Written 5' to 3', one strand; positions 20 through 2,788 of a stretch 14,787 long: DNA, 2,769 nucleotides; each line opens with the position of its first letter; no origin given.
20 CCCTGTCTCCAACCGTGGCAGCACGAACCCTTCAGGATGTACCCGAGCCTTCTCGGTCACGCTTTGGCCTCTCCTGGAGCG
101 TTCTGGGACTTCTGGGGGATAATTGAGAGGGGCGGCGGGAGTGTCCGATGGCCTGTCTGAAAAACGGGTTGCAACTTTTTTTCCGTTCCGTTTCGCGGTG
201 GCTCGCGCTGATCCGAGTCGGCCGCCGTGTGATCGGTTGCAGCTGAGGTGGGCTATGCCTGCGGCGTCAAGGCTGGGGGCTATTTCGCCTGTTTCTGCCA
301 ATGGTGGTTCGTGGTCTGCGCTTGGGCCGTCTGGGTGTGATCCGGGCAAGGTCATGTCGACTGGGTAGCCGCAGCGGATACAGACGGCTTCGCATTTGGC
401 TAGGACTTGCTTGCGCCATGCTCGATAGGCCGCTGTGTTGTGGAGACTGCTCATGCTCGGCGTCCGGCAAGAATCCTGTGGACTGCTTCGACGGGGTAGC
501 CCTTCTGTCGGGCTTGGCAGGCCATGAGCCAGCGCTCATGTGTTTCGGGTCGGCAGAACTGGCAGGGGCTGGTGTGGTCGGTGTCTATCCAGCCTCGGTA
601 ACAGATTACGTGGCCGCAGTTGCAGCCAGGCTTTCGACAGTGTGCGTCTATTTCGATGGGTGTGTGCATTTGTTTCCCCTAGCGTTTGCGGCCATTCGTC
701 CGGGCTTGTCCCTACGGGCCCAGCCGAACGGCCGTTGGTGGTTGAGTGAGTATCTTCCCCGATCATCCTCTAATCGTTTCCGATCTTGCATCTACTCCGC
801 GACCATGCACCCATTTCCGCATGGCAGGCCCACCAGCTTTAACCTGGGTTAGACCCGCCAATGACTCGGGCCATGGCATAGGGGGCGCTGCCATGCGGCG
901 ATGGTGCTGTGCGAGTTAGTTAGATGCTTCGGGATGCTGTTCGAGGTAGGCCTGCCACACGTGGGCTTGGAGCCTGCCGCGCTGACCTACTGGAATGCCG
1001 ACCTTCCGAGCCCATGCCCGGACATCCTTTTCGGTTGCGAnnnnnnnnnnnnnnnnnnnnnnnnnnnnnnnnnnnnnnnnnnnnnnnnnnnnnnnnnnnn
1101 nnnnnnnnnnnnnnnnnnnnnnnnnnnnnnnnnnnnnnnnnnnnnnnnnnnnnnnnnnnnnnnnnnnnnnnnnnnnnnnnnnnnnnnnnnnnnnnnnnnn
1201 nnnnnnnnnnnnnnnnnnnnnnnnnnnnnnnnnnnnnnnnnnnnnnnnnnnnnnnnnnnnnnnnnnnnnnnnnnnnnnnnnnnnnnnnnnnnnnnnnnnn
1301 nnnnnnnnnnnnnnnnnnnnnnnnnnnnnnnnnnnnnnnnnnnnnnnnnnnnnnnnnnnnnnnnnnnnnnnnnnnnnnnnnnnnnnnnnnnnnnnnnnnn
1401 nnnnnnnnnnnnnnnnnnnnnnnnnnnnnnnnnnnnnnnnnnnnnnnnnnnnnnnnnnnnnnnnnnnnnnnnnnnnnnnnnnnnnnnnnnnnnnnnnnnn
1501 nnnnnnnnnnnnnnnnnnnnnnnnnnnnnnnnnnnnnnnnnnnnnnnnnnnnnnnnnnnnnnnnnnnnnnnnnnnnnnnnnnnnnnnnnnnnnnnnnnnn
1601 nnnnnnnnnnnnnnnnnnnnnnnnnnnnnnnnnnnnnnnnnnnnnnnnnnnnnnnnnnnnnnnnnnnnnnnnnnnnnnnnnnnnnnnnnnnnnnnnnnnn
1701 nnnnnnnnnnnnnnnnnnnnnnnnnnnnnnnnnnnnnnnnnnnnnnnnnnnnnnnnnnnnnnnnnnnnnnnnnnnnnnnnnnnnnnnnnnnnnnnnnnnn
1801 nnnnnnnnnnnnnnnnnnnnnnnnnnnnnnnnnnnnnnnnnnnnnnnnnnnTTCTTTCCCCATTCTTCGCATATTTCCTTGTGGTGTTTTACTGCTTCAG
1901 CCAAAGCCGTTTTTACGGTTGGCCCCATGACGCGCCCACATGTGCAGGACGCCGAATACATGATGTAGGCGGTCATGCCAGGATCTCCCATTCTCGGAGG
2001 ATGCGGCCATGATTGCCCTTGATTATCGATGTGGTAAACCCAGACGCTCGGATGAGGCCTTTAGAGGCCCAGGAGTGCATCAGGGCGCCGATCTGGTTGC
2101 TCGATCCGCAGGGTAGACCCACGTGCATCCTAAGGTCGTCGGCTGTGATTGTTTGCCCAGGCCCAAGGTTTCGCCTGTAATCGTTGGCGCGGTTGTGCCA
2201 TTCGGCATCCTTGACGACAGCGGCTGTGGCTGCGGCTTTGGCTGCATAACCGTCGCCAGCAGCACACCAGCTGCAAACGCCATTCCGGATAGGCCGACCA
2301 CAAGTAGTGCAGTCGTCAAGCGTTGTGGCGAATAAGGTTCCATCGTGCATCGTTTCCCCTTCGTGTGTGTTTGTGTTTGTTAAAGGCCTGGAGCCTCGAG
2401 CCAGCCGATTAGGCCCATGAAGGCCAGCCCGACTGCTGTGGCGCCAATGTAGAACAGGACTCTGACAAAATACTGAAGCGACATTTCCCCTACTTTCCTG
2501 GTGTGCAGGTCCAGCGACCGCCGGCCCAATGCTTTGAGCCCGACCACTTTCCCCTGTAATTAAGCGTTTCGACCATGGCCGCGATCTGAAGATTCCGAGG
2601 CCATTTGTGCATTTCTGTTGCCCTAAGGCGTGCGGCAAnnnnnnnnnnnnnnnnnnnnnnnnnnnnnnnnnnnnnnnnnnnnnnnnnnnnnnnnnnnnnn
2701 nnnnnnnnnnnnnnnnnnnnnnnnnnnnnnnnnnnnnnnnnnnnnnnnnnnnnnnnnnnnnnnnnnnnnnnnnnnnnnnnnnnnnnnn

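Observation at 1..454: HNH endonuclease reads in frame, with no stop codon, into the large terminase across the junction (597-codon HNH::TerL ORF)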

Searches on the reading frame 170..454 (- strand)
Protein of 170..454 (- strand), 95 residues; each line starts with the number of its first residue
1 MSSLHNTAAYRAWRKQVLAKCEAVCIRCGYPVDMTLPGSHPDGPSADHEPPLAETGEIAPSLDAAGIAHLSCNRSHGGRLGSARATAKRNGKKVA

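Call 65: search_solved_structures(query=window:170-454:-, max_evalue=10, show_alignments=2)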
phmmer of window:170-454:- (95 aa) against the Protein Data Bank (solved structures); distinct sequences matched with E-value up to 10: 1.
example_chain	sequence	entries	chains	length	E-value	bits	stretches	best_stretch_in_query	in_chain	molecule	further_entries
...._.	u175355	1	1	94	0.53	14.3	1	38-94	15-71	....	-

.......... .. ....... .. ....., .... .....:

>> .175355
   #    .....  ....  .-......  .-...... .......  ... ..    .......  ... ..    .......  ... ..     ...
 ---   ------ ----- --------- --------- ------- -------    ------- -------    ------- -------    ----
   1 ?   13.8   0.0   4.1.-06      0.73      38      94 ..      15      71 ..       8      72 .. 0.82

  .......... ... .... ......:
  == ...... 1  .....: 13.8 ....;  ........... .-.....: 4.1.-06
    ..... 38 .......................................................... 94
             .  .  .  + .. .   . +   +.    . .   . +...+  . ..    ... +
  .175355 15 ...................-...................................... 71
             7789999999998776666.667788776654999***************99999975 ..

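Call 70: predict_structure(alignment_id=A2)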
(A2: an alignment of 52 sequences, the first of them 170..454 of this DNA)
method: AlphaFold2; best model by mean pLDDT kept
length: 95 residues; sequences in the alignment: 52
mean_pLDDT: 90.0   pTM: 0.76
mean pLDDT of the five models: 90.0, 89.4, 87.2, 85.3, 81.7
residues with pLDDT >= 90: 68; 70-90: 19; 50-70: 6; < 50: 2
segments of 3 or more residues with pLDDT < 50: none
pLDDT, mean of each block of 10 residues (from residue 1): 78 96 97 97 96 89 96 94 84 55
secondary structure, 60 per line:
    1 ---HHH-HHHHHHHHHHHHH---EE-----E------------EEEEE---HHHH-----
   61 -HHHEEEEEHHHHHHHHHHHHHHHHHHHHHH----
elements in order: H8-20 E44-48 H52-55 E65-69 H70-91

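Call 72: fold_search(model_id=the predicted structure, library=pdb)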
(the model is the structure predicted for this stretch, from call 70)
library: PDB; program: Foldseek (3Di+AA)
matches with E <= 10: 102; with E <= 0.001: 0
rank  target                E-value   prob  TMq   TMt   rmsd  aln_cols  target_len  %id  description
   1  6ghc_B                5.6e-02  0.94  0.44  0.17   4.0        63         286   19  Modification dependent EcoKMcrA restriction endonuclease (released 2018-08-08)
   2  9ar4_A                2.0e-01  0.80  0.46  0.06   4.1        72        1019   15  CryoEM structure of ThermoCas9 in post-cleavage state bound with the DNA containing NNNNCCA PAM (released 2025-02-26)
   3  5h0m                  2.2e-01  0.80  0.49  0.51   6.5        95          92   17  Crystal structure of deep-sea thermophilic bacteriophage GVE2 HNH endonuclease with zinc ion (released 2017-03-08)
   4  4h9d_C                3.0e-01  0.60  0.37  0.43   3.6        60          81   20  Crystal Structure of Mn-dependent Gme HNH nicking endonuclease from Geobacter metallireducens GS-15, Northeast Structu (released 2012-10-10)
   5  8yha_A                3.6e-01  0.63  0.40  0.13   3.2        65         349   14  Type I-EHNH Cascade-ssDNA complex (released 2024-07-31)
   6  4uhq_B                4.2e-01  0.30  0.39  0.29  12.5        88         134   18  Crystal structure of the pyocin AP41 DNase (released 2015-08-05)
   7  4uhp_E                4.5e-01  0.33  0.34  0.26   5.6        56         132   18  Crystal structure of the pyocin AP41 DNase-Immunity complex (released 2015-08-05)
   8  2gzf_B                4.5e-01  0.30  0.32  0.24   5.7        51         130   16  Crystal structure of the E9 DNase domain with a mutant immunity protein IM9 (Y54F) (released 2007-07-03)
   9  6jdv_A                4.8e-01  0.69  0.46  0.05   2.8        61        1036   13  Crystal structure of Nme1Cas9 in complex with sgRNA and target DNA (ATATGATT PAM) in catalytic state (released 2019-11-06)
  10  7mpz                  4.8e-01  0.63  0.47  0.34   3.9        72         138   15  HNH Nuclease Domain from G. stearothermophilus Cas9 (released 2021-12-22)
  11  3zfk_A                5.1e-01  0.28  0.32  0.25   5.8        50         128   18  N-terminal truncated Nuclease Domain of Colicin E7 (released 2013-12-18)
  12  6j9n_A                5.5e-01  0.35  0.37  0.25   4.4        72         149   14  NmeHNH+AcrIIC3 (released 2019-03-06)
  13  1fr2_B                5.5e-01  0.25  0.32  0.24   5.8        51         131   16  CRYSTAL STRUCTURE OF THE E9 DNASE DOMAIN WITH A MUTANT IMMUNITY PROTEIN IM9(E41A) (released 2003-06-17)
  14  1mz8_D                6.3e-01  0.23  0.33  0.25   5.8        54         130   20  CRYSTAL STRUCTURES OF THE NUCLEASE DOMAIN OF COLE7/IM7 IN COMPLEX WITH A PHOSPHATE ION AND A ZINC ION (released 2002-12-23)
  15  6ere_A                6.3e-01  0.14  0.32  0.25   8.8        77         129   14  Crystal structure of a computationally designed colicin endonuclease and immunity pair colEdes3/Imdes3 (released 2019-01-30)
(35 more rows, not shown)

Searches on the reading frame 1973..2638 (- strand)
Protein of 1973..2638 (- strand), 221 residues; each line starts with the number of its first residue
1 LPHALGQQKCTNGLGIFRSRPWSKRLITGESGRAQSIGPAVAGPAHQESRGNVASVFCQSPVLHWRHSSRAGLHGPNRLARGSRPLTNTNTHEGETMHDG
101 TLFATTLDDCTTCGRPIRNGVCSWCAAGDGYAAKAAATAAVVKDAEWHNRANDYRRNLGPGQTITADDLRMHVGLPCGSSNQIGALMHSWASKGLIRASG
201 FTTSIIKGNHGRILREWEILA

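Call 6: search_protein_families(library=pfam, proteins=[window:1973-2638:-], max_evalue=0.01)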
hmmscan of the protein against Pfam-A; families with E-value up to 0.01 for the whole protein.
window:1973-2638:- (221 aa): 0 families

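Call 9: search_protein_families(library=phrogs, proteins=[window:1973-2638:-], max_evalue=0.01)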
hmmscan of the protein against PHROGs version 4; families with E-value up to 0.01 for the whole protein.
window:1973-2638:- (221 aa): 1 family
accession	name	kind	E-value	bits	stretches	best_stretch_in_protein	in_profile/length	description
phrog_27658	-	unknown function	6.8e-05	24.6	1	158-218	37-96/99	-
